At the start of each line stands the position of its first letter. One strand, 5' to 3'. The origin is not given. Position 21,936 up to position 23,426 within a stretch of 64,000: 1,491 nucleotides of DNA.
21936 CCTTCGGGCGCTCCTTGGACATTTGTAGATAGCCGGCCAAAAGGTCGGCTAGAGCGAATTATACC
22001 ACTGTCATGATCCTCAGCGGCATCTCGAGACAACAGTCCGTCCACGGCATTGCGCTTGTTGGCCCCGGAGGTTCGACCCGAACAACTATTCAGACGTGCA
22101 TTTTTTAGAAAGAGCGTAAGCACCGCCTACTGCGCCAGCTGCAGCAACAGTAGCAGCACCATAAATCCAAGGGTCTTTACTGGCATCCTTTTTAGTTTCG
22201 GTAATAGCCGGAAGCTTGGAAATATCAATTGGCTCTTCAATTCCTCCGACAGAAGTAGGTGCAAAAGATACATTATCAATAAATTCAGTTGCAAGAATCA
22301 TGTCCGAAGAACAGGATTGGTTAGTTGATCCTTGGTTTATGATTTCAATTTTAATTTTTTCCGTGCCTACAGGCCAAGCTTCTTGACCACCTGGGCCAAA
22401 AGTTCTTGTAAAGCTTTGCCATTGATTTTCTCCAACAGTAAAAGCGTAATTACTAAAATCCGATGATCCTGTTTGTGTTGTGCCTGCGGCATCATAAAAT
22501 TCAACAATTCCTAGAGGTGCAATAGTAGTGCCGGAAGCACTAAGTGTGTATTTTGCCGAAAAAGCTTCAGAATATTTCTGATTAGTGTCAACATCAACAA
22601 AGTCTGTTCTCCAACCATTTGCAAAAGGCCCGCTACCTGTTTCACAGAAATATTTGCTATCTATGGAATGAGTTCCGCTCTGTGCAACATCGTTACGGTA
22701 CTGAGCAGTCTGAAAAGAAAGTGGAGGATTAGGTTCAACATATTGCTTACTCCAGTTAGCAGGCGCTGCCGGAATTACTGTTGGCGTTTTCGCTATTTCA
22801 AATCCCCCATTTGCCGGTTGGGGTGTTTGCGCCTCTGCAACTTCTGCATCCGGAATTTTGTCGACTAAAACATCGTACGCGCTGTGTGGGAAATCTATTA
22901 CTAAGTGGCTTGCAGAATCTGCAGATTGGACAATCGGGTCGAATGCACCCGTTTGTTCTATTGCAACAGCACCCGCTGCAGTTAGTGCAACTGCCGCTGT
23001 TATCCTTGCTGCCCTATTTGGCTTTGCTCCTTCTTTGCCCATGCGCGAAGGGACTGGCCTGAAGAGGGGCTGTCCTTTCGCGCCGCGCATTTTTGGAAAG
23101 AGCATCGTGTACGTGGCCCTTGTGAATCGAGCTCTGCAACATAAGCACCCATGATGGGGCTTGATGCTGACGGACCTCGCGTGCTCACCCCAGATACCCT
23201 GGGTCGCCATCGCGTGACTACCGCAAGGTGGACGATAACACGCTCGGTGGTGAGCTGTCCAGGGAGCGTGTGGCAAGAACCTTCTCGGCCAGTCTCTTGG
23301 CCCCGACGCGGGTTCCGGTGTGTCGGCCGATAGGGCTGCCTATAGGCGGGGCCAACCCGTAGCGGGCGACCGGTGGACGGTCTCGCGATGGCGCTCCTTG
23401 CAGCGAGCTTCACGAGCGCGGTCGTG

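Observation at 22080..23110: Single-gene low-GC island flanked by an imperfect direct repeat, encoding a CBM-like surface protein with an unusual C-terminal sorting-signal-like tail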

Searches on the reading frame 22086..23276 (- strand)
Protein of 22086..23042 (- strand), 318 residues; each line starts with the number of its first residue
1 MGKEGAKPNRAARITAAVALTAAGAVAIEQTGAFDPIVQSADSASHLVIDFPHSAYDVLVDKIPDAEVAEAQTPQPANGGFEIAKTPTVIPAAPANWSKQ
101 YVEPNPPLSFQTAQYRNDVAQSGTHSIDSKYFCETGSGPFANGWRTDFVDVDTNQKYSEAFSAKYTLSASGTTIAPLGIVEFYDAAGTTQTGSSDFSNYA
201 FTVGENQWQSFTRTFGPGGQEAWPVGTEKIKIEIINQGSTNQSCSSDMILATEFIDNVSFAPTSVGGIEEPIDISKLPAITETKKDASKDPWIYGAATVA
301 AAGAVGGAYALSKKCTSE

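Call 4: search_protein_families(library=pfam, proteins=[window:22086-23042:-, window:22086-23276:-], max_evalue=1)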
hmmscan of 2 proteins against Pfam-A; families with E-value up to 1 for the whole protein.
window:22086-23042:- (318 aa): 1 family
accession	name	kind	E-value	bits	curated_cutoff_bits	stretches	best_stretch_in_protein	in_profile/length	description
PF21112.3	CsgH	-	0.41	11.1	27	1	21-58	38-75/88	CsgH protein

window:22086-23276:- (396 aa): 1 family
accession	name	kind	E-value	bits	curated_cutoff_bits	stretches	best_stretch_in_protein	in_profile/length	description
PF21112.3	CsgH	-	0.63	10.5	27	1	99-136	38-75/88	CsgH protein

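Call 5: search_protein_families(library=ncbifam, proteins=[window:22086-23042:-], max_evalue=1)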
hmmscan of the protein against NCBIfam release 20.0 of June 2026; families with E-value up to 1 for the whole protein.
window:22086-23042:- (318 aa): 0 families

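Call 7: find_homologous_proteins(query=window:22086-23042:-, max_evalue=0.001)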
Query window:22086-23042:- (318 aa): 2 proteins with E <= 0.001 among 8000 candidates.
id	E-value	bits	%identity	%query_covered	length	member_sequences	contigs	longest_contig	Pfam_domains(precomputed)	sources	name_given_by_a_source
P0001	8.0e-207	703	100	100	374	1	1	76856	-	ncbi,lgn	-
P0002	1.7e-6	46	45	32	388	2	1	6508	-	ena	-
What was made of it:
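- Rarity: only two hits in the 5.8-billion-protein word-indexed search (call 7).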

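Call 11: find_encoding_contigs(protein=P0001, flank=10000)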
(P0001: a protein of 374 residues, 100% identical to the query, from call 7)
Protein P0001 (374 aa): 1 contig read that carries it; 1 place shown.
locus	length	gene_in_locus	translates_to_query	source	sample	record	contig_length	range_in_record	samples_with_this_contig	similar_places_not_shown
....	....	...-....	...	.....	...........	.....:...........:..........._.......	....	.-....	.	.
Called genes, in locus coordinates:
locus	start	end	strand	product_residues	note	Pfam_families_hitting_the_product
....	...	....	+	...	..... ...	-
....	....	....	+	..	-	-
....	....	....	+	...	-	?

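Call 12: find_encoding_contigs(protein=P0002, flank=10000)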
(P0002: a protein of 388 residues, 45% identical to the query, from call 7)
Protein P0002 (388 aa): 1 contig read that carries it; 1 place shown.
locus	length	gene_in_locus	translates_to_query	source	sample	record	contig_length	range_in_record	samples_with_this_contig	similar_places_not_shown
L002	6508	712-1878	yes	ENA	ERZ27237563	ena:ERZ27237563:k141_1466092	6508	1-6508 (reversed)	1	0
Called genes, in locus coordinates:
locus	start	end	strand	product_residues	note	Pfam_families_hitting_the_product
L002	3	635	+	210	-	?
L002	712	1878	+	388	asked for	-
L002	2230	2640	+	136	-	-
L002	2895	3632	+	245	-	PF04203:Sortase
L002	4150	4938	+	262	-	-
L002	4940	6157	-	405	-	PF08308:PEGA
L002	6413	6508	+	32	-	?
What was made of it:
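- Closest known: Sortase-dependent cell-wall sorting signals. Same: A sortase gene lies 1 kb from one family member (call 12).
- Sortase context: a sortase gene lies 1 kb from family member P0002 (call 12).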

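Call 29: search_protein_representatives(protein=window:22086-23042:-)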
Query: 318 residues. Proteins with E-value up to 0.001 (for the whole library): 51; up to 1e-10: 18; up to 1e-30: 2. The best 51 are listed.
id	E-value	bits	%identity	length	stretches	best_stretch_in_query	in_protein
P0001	2.5e-207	703.3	100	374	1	1-318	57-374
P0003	1.8e-31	125.9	40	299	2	61-314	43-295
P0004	2.3e-25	105.8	35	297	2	85-311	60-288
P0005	6.9e-17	78.0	34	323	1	94-293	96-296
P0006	8.0e-14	67.9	43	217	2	7-73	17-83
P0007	1.4e-13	67.1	36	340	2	9-163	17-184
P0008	1.5e-13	67.1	55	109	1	9-77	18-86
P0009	2.4e-13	66.4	32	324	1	16-316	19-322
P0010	5.1e-13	65.3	49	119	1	7-79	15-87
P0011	4.0e-12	62.4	53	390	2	9-75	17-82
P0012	4.4e-12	62.2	44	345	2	9-77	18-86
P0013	7.5e-12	61.5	32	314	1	77-306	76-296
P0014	9.9e-12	61.1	58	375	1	8-83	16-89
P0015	1.4e-11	60.6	29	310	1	75-305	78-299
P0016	2.3e-11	59.9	45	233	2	9-72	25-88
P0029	8.6e-09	51.4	28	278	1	92-307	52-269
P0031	2.7e-08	49.8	43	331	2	11-84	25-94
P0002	5.4e-07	45.5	61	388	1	9-72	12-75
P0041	1.4e-06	44.2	31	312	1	90-310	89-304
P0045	1.2e-05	41.1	27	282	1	140-305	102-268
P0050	6.9e-04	35.3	36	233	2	16-74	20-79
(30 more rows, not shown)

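Call 33: find_homologous_proteins(query=A1, max_evalue=0.00001)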
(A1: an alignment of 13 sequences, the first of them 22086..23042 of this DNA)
Query A1 (13 sequences) (318 aa, profile of the alignment): 6 proteins with E <= 0.00001 among 8000 candidates.
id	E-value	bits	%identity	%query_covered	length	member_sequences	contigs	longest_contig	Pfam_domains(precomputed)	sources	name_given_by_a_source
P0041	6.1e-91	323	28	66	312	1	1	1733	-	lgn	-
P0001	2.7e-82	294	100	100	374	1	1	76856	-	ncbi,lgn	-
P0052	1.4e-75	272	29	75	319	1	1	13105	-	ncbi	-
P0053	6.4e-71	257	26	62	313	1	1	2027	-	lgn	-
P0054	2.3e-51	193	26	69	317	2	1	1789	-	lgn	-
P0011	2.7e-7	48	47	33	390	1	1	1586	-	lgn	-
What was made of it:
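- Tried and rejected: The word-indexed protein search finds only 2-6 relatives (calls 7, 33).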

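Call 34: find_encoding_contigs(protein=P0052, flank=10000)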
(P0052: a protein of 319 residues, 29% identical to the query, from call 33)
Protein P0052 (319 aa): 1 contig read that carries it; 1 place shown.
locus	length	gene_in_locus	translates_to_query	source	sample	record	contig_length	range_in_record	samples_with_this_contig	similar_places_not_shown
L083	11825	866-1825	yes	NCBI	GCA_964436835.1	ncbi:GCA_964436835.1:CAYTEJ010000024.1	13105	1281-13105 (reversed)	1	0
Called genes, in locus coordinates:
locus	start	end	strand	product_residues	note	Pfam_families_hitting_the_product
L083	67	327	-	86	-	PF01541:GIY-YIG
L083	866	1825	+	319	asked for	-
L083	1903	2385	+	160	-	PF07963:N_methyl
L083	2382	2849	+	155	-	PF07963:N_methyl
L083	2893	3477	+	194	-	-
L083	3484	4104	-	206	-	PF00588:SpoU_methylase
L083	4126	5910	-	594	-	PF13230:GATase_4, PF13522:GATase_6, PF13537:GATase_7, PF01380:SIS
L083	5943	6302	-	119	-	PF05635:23S_rRNA_IVP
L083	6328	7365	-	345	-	PF10432:bact-PGI_C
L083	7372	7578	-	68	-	-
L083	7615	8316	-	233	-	PF01255:Prenyltransf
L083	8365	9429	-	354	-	PF00348:polyprenyl_synt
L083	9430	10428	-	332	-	PF02401:LYTB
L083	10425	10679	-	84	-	PF26540:GcpE_C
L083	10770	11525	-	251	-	PF04551:GcpE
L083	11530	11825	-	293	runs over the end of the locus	PF00288:GHMP_kinases_N, PF08544:GHMP_kinases_C (faint)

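Call 35: find_encoding_contigs(protein=P0041, flank=5000)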
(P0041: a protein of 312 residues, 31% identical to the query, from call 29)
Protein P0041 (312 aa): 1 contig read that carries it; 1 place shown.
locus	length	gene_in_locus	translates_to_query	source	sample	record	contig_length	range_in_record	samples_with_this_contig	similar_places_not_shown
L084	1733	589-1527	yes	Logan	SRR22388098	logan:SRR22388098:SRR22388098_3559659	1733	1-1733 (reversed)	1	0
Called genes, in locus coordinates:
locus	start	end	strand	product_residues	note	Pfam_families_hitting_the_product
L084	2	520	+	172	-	?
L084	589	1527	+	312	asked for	-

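Call 36: find_encoding_contigs(protein=P0011, flank=5000)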
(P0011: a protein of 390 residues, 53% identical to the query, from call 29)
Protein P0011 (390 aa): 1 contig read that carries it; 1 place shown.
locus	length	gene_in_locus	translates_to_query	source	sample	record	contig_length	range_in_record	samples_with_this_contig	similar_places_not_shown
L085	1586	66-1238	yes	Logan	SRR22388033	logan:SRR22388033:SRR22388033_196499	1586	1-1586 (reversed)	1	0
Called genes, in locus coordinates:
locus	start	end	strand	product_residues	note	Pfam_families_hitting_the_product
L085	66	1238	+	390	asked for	-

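Call 40: search_protein_families(library=ncbifam, alignment_id=A2, max_evalue=0.1)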
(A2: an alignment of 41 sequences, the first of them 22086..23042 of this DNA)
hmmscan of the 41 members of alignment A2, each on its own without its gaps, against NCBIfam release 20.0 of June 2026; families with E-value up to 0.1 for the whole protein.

A. member 1, window:22086-23042:- (318 aa): 0 families

B. families by the number of members that match (of 41 scanned): 10 families
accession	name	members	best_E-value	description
NF058571.1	GVDTG_CTERM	16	0.0002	GVDTG sorting domain-containing protein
NF058582.1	Microco_LAVTG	3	0.0016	LAVTG motif-containing sortase-dependent surface protein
TIGR04322.1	rSAM_QueE_Ecoli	1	0.0038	7-carboxy-7-deazaguanine synthase QueE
NF009828.0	PRK13303.1-3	1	0.019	aspartate dehydrogenase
NF051463.1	Rv1815_serprot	1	0.019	Rv1815 family serine proteinase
NF006097.0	PRK08249.1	1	0.028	cystathionine gamma-synthase family protein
NF047412.1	sig_GCG_CRPN_rpt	1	0.037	GCG_CRPN prefix-to-repeats domain-containing protein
NF041528.1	strep_LAETG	1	0.046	LAETG motif-containing sortase-dependent surface protein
TIGR01167.1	LPXTG_anchor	1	0.048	LPXTG cell wall anchor domain-containing protein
NF052345.1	S_layer_anammox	1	0.08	Kustd1514 family S-layer glycoprotein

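Call 41: search_protein_families(library=pfam, alignment_id=A2, max_evalue=0.01)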
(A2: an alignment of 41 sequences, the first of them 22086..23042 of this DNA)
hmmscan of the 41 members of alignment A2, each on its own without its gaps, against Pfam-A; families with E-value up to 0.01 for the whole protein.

A. member 1, window:22086-23042:- (318 aa): 0 families

B. families by the number of members that match (of 41 scanned): 7 families
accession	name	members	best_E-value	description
PF17744.7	DUF5581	1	0.0011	Family of unknown function (DUF5581) Fn3-like domain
PF03734.19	YkuD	1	0.0012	L,D-transpeptidase catalytic domain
PF25819.1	Nal1_C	1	0.0031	Nal1 C-terminal domain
PF02018.23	CBM_4_9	1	0.0033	Carbohydrate binding domain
PF13620.12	CarboxypepD_reg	1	0.0077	Carboxypeptidase regulatory-like domain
PF20127.4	DUF6517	1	0.0089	Family of unknown function (DUF6517)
PF09716.15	ETRAMP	1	0.0092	Malarial early transcribed membrane protein (ETRAMP)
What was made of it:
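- On CBM4/9/16/22 carbohydrate-binding modules: One of 41 family members hits CBM_4_9 at E 0.0033 (call 41).
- Closest known: CBM4/CBM9/CBM16/CBM22 beta-sandwich carbohydrate-binding modules. Different: There is no Pfam CBM_4_9 hit for this protein; one family member hits at E 0.0033 (calls 4, 41).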

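Call 43: search_protein_families(library=ncbifam, proteins=[window:22086-23042:-, P0045, P0029, P0011, P0012, P0003, P0004, P0013, P0031, P0002], max_evalue=10)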
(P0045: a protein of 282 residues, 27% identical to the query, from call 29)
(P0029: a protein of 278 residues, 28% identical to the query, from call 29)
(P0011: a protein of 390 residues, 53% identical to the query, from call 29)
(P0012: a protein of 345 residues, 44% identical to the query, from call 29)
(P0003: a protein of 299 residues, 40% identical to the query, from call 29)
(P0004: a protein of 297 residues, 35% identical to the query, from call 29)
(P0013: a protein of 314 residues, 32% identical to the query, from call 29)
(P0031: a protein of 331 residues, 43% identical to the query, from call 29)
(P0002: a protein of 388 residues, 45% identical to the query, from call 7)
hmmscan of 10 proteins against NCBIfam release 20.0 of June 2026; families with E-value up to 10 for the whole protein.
window:22086-23042:- (318 aa): 1 family
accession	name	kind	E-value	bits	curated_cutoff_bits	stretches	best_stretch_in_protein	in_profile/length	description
NF038083.1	CU044_5270_fam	subfamily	7.6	6.3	100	0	11-81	32-99/284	CU044_5270 family protein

P0045 (282 aa): 2 families
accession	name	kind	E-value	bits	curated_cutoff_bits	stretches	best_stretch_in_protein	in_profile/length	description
NF011211.0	PRK14618.1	equivalog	0.14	11.3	489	1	102-133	11-41/328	NAD(P)H-dependent glycerol-3-phosphate dehydrogenase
TIGR03901.2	MYXO-CTERM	domain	0.29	11.5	20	1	262-282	14-33/34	MYXO-CTERM sorting domain-containing protein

P0029 (278 aa): 1 family
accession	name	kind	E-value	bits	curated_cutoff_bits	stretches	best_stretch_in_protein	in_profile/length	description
TIGR04145.2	Firmicu_CTERM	equivalog_domain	0.2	11.5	50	1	73-135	50-111/191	Firmicu-CTERM sorting domain-containing protein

P0011 (390 aa): 3 families
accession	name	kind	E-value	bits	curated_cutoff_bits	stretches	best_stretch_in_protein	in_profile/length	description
NF052345.1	S_layer_anammox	exception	0.21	8.9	1400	1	287-333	1271-1311/1596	Kustd1514 family S-layer glycoprotein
NF041057.1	Rcas_1661_fam_Se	equivalog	2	7.9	190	1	287-338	22-73/247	Rcas_1661 family thioredoxin-like (seleno)lipoprotein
NF004173.0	PRK05641.1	equivalog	6.9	7.2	199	1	273-326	27-92/153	putative acetyl-CoA carboxylase biotin carboxyl carrier protein subunit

P0012 (345 aa): 2 families
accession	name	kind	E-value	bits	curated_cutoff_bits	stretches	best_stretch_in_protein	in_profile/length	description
NF058571.1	GVDTG_CTERM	domain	0.0038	17.5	29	1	313-341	17-43/44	GVDTG sorting domain-containing protein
NF038083.1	CU044_5270_fam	subfamily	0.26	11.1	100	2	20-97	32-104/284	CU044_5270 family protein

P0003 (299 aa): 4 families
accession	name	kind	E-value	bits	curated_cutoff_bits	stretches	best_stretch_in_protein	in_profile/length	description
NF058571.1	GVDTG_CTERM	domain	0.0002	21.6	29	1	268-296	17-44/44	GVDTG sorting domain-containing protein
NF058582.1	Microco_LAVTG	domain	0.0016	18.5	27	1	274-296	11-33/34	LAVTG motif-containing sortase-dependent surface protein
NF041528.1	strep_LAETG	domain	0.046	13.5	30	1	274-296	12-34/35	LAETG motif-containing sortase-dependent surface protein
TIGR01167.1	LPXTG_anchor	domain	0.048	14.3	15.9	1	270-297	9-33/34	LPXTG cell wall anchor domain-containing protein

P0004 (297 aa): 0 families

P0013 (314 aa): 1 family
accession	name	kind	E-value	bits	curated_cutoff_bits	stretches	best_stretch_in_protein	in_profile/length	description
NF058571.1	GVDTG_CTERM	domain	4.9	7.5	29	1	287-310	21-44/44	GVDTG sorting domain-containing protein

P0031 (331 aa): 1 family
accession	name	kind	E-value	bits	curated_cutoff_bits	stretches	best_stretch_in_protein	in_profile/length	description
TIGR02783.1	TrbL_P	equivalog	2.5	7.4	128.85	0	305-322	262-282/298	P-type conjugative transfer protein TrbL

P0002 (388 aa): 1 family
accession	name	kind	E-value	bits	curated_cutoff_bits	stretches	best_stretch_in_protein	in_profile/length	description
NF058571.1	GVDTG_CTERM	domain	7.5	6.9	29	1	353-385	11-44/44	GVDTG sorting domain-containing protein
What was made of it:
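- On Sortase substrates (LPXTG-type sorting signal): The best family member scores 14.3 bits against a cut-off of 15.9, covering only profile positions 9-33 (call 43).
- On GVDTG_CTERM (NF058571): Family members score at most 21.6 bits, on profile positions 17-44 in the better hits and at most 11-44 (calls 40, 43).
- Closest known: Sortase-dependent cell-wall sorting signals. Same: Family members give weak hits of helix plus tail to these models (calls 40, 43).
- Closest known: Sortase-dependent cell-wall sorting signals. Different: The island protein itself gives no hit (calls 5, 43).
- Closest known: GVDTG_CTERM sorting domain. Different: The island protein has no hit (call 43).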

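Call 50: predict_structure(alignment_id=A1)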
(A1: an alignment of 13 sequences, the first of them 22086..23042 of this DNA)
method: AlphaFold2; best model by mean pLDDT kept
length: 318 residues; sequences in the alignment: 13
mean_pLDDT: 63.7   pTM: 0.54
mean pLDDT of the five models: 63.7, 62.8, 61.3, 59.8, 59.7
residues with pLDDT >= 90: 96; 70-90: 48; 50-70: 30; < 50: 144
segments of 3 or more residues with pLDDT < 50: 1-90, 266-273, 277-318
pLDDT, mean of each block of 10 residues (from residue 1): 38 41 39 36 37 38 33 36 44 70 54 53 72 80 89 92 92 94 96 95 91 93 95 92 83 89 59 47 38 36 37 40
secondary structure, 60 per line:
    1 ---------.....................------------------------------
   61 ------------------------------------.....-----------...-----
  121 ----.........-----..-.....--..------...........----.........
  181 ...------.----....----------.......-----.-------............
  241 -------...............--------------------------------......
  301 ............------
elements in order: H10-30 E97-101 E113-115 E125-133 E142-146 E157-167 E172-183 E195-198 E209-215 E229-240 E248-262 H295-312
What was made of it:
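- On CBM4/9/16/22 carbohydrate-binding modules: The model core has pLDDT 80-96 (call 50).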
